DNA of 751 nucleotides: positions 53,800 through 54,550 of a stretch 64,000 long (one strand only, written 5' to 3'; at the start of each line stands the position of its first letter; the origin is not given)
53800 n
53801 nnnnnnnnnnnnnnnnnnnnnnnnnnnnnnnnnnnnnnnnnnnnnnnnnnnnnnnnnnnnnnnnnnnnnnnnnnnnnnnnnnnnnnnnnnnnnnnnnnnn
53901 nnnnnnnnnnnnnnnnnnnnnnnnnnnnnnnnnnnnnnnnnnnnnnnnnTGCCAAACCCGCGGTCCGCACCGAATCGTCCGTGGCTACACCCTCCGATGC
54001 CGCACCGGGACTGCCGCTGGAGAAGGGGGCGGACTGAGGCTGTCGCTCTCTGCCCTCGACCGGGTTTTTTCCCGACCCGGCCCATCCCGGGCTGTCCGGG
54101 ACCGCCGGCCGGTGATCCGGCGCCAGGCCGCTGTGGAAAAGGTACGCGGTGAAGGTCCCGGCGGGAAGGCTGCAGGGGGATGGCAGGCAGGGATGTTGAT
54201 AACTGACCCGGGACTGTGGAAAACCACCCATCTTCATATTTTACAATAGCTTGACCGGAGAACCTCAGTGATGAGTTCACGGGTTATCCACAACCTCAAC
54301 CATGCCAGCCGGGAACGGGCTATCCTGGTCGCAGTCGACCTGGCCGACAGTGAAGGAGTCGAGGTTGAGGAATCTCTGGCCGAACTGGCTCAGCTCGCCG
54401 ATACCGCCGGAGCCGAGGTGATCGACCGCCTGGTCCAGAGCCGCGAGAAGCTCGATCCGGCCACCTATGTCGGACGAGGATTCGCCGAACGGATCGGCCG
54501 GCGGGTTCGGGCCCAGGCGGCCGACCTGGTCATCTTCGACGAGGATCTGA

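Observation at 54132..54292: DnaA-box cluster just after parA-parB-M23-bactofilin, with no dnaA gene in the window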

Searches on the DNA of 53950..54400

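Call 44: search_rna_families(source=window, start=53950, end=54400, threshold=evalue, max_evalue=1)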
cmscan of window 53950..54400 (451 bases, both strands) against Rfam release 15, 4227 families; matches with E-value up to 1: 1.
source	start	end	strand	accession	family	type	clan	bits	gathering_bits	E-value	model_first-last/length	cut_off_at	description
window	54065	54130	-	RF02999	ivy-DE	Cis-reg;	-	20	41.4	0.42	1-93/93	no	ivy-DE RNA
